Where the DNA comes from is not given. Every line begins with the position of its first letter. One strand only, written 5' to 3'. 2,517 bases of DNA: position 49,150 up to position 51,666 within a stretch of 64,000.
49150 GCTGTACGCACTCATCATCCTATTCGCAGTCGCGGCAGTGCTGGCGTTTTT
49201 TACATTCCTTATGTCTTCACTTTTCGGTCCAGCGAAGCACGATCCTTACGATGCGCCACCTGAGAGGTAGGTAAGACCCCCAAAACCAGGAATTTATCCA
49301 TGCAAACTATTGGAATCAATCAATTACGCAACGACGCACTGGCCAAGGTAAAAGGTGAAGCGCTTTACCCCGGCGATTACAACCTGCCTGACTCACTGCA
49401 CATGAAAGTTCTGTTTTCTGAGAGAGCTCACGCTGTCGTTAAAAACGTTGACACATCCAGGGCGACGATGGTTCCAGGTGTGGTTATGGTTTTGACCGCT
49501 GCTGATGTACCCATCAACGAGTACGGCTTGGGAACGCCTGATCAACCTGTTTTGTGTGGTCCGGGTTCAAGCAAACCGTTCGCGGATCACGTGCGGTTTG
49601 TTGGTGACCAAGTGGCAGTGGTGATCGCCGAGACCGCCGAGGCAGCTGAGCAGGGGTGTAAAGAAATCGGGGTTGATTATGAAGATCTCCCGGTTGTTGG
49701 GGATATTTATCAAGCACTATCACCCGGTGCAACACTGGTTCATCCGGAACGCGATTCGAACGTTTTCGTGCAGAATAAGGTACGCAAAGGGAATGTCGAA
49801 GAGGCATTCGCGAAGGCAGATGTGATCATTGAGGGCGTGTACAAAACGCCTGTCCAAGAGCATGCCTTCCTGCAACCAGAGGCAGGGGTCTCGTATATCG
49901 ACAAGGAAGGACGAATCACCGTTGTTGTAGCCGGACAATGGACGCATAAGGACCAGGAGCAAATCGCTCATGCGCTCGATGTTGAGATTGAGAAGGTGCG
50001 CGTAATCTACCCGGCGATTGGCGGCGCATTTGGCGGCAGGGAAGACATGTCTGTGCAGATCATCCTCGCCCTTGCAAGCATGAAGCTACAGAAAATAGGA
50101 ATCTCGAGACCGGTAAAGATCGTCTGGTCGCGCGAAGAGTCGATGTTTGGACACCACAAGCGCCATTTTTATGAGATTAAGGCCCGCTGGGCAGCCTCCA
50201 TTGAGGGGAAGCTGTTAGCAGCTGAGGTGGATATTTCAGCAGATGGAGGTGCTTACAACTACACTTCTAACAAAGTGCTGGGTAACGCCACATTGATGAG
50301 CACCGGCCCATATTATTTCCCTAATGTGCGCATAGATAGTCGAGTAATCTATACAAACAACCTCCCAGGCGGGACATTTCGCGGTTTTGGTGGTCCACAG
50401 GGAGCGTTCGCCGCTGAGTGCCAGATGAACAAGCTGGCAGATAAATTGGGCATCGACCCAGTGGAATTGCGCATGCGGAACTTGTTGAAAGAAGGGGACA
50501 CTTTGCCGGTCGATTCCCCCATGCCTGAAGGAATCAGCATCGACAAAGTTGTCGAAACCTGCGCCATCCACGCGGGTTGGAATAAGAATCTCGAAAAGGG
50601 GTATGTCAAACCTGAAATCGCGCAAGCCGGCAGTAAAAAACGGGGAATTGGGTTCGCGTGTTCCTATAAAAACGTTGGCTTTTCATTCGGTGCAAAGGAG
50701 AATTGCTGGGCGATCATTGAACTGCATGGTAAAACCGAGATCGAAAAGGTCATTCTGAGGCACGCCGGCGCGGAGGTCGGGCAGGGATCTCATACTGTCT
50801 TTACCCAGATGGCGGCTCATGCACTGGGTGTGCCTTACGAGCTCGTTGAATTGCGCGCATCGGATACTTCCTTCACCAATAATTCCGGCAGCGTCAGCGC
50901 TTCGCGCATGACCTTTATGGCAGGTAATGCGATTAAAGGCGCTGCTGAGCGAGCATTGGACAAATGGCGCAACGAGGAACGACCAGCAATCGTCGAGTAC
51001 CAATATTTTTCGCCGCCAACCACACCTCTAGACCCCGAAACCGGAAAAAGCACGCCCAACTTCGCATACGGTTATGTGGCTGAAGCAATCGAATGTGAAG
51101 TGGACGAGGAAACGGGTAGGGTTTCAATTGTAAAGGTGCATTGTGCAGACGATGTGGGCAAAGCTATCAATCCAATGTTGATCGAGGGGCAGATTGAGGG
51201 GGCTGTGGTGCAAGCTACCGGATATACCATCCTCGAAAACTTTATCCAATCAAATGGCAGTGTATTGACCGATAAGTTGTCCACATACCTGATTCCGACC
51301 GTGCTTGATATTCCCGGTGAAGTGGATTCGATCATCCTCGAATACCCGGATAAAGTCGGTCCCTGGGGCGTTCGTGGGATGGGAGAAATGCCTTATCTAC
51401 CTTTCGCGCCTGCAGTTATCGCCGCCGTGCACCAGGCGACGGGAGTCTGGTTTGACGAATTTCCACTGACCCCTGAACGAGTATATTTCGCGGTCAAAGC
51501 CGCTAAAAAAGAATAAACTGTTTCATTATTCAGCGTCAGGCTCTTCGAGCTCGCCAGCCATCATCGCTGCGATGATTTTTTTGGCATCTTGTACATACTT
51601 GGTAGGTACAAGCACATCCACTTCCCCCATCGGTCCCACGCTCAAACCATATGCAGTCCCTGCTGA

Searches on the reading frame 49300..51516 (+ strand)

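Call 42: search_protein_families(library=pfam, proteins=[window:49300-51516:+], max_evalue=0.00001)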
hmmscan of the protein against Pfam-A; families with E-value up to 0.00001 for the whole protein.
window:49300-51516:+ (738 aa): 3 families
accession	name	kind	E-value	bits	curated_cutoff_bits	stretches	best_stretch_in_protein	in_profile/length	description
PF02738.23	MoCoBD_1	-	7.4e-76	254.9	27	1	147-395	1-244/244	Molybdopterin cofactor-binding domain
PF20256.3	MoCoBD_2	-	5.3e-59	200.5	27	2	560-672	173-283/283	Molybdopterin cofactor-binding domain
PF01315.27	Ald_Xan_dh_C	-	1.3e-23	83.9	31.3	1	19-131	2-110/110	Aldehyde oxidase and xanthine dehydrogenase, a/b hammerhead domain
